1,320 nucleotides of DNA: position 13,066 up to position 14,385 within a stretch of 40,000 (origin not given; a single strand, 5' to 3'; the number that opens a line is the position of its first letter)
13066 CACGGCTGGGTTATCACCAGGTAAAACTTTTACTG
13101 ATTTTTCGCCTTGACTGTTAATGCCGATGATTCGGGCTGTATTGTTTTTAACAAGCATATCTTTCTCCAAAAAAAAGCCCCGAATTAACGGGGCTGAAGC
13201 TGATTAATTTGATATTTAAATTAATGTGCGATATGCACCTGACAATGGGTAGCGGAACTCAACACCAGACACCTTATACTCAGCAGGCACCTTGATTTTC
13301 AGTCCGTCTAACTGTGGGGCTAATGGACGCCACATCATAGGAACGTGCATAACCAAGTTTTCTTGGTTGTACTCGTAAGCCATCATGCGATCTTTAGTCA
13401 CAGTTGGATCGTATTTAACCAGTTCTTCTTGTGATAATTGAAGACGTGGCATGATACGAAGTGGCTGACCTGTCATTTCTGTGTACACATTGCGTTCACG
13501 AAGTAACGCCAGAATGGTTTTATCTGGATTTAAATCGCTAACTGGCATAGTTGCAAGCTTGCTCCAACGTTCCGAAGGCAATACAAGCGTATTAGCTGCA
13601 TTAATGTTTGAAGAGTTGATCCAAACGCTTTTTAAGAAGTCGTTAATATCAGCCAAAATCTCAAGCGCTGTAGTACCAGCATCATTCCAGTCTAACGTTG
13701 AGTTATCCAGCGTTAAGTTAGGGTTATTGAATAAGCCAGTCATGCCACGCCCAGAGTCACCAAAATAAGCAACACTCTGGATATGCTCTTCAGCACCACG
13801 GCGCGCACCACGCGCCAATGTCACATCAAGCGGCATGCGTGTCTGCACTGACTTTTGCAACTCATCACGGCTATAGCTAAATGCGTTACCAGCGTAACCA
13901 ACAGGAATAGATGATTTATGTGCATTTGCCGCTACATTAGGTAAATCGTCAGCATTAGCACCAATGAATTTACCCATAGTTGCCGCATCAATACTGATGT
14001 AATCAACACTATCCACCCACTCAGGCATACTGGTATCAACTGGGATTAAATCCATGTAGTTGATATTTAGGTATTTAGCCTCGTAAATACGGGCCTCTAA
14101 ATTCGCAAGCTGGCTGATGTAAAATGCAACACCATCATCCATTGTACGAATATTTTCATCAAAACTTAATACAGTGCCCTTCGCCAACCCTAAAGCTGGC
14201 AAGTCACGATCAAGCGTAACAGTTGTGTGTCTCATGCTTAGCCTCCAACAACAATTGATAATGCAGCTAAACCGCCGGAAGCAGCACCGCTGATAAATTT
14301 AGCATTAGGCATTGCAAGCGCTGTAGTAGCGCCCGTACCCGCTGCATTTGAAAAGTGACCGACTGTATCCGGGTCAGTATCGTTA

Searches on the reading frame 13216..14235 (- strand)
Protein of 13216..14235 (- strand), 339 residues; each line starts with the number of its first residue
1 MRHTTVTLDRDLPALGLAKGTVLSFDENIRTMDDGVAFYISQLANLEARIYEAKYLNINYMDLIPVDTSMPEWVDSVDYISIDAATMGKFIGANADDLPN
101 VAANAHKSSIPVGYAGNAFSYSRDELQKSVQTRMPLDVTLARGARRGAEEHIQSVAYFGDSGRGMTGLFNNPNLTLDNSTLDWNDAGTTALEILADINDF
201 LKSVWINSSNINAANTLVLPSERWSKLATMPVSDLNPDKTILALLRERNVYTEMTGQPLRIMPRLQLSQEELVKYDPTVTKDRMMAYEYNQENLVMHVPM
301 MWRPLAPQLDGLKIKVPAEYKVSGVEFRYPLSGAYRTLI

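Call 13: search_protein_families(library=pfam, proteins=[window:13216-14235:-], max_evalue=0.001)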
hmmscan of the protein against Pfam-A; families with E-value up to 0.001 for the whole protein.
window:13216-14235:- (339 aa): 1 family
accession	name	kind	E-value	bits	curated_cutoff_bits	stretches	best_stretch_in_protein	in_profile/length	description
PF09950.15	Major_capside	-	1.2e-53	182.5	26.8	1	88-338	3-250/251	Major capsid protein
